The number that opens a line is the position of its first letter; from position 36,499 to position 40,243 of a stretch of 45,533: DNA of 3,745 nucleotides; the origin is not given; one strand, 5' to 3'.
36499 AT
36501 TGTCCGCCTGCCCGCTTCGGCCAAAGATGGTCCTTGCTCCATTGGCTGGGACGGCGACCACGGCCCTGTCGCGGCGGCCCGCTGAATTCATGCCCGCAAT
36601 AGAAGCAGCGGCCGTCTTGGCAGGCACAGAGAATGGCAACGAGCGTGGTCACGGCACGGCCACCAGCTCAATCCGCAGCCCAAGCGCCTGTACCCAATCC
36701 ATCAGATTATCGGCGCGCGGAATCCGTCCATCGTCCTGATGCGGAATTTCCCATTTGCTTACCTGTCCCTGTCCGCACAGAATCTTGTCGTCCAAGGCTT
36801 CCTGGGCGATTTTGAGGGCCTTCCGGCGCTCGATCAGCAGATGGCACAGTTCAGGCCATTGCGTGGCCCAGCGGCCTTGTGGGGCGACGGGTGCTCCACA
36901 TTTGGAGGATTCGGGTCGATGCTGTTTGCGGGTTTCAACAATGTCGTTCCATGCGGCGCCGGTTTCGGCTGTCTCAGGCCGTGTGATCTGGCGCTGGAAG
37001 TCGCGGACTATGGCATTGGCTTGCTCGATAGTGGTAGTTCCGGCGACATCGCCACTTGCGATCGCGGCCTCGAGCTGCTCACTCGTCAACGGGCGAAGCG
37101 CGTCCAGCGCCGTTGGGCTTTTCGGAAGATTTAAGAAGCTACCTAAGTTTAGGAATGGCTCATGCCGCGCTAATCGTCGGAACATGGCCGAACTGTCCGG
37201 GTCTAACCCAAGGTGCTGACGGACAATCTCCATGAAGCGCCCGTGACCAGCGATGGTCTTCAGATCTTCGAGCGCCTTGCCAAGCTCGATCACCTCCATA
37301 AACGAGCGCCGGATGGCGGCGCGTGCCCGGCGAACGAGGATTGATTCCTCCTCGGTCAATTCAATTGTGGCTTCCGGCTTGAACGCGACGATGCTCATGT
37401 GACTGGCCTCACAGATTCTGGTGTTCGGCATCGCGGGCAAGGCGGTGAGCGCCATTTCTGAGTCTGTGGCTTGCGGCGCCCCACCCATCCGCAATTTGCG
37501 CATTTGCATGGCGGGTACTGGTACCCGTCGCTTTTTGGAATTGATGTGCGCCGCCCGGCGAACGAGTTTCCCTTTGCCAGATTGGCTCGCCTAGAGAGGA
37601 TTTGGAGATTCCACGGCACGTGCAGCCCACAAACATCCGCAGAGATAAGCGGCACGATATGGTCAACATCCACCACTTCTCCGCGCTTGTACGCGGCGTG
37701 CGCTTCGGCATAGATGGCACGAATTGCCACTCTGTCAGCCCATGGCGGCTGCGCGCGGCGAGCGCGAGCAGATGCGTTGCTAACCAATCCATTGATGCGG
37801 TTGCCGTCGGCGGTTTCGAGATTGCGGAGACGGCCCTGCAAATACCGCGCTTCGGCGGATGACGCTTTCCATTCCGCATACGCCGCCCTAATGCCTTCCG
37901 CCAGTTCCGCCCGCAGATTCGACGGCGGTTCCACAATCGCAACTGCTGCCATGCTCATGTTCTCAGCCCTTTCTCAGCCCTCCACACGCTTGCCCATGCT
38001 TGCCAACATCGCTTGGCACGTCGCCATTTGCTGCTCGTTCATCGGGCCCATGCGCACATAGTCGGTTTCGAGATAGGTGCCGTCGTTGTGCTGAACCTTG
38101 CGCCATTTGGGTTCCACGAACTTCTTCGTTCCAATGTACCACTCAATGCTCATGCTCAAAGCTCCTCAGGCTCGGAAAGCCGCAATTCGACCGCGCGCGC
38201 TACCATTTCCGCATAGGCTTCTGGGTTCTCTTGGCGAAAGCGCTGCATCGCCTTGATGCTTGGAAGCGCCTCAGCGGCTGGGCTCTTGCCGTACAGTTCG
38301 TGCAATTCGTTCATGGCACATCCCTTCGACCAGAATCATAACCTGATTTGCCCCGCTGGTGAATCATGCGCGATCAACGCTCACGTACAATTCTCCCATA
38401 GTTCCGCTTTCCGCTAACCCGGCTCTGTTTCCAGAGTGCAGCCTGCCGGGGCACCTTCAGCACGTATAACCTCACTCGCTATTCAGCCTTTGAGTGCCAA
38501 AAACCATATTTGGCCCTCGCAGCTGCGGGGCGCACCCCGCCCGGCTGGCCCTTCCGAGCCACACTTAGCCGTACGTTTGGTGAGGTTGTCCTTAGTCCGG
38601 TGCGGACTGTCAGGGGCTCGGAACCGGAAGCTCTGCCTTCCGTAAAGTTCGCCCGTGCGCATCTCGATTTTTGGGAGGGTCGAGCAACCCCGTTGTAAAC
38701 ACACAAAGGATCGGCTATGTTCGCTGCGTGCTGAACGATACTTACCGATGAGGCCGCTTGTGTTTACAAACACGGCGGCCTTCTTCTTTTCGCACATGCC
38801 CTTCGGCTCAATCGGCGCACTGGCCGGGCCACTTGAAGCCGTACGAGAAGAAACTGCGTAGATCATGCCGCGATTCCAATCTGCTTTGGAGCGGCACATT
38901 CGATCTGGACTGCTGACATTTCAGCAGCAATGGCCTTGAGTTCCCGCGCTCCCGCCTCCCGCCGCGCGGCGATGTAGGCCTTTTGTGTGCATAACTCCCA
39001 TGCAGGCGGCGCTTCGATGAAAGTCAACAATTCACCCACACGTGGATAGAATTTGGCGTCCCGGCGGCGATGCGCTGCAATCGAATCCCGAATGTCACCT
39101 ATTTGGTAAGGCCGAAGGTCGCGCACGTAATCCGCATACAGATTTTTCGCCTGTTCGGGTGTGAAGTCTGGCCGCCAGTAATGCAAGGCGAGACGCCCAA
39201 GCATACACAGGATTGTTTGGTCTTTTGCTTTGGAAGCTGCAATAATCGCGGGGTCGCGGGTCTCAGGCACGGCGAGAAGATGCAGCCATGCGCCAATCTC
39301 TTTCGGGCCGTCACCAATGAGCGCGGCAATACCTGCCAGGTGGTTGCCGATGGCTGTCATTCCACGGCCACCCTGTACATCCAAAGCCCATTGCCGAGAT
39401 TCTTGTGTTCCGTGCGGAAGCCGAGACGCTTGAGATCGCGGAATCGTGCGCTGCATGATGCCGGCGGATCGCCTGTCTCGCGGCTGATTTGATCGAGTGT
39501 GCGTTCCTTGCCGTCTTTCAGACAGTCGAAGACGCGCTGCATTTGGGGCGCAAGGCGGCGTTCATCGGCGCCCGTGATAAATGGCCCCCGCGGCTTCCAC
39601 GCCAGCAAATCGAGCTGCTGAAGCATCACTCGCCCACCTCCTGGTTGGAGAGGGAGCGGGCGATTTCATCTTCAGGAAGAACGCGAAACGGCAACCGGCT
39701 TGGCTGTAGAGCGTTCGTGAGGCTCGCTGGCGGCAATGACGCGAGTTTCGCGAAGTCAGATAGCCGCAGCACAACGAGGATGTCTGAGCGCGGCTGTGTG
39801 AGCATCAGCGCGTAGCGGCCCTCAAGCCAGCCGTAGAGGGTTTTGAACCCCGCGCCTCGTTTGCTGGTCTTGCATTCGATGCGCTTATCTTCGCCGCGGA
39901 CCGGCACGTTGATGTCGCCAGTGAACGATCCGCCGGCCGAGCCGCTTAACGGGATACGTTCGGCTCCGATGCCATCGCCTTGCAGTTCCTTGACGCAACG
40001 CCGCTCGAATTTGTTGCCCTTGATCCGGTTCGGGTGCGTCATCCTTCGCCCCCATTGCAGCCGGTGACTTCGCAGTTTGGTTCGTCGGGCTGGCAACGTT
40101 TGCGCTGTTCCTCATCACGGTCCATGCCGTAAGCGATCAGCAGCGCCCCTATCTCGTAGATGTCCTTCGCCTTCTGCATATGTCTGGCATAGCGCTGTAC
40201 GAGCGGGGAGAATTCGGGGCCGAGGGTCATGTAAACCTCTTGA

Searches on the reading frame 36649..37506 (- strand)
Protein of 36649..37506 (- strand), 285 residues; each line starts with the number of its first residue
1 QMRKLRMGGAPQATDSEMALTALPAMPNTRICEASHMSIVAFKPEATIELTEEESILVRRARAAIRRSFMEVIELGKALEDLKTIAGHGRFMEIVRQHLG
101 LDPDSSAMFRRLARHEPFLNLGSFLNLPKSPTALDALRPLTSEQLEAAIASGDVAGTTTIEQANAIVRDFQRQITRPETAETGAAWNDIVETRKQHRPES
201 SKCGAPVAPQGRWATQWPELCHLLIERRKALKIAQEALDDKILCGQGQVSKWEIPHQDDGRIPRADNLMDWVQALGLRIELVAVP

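Call 34: search_protein_families(library=phrogs, proteins=[window:36649-37506:-], max_evalue=0.0001)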
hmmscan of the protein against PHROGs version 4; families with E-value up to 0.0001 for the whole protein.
window:36649-37506:- (285 aa): 1 family
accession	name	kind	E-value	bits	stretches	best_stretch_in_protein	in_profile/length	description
phrog_1748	-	unknown function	4.2e-10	40.3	1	48-158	42-152/302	-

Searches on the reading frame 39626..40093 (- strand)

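Call 34: search_protein_families(library=phrogs, proteins=[window:39626-40093:-], max_evalue=0.0001)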
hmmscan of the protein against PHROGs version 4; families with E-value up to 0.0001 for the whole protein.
window:39626-40093:- (155 aa): 2 families
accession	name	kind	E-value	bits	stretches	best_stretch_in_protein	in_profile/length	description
phrog_244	-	DNA, RNA and nucleotide metabolism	4.5e-12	47.7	1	17-118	3-110/186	RusA-like Holliday junction resolvase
phrog_23036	-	DNA, RNA and nucleotide metabolism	1.8e-08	35.6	1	23-96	3-77/177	Holliday junction resolvase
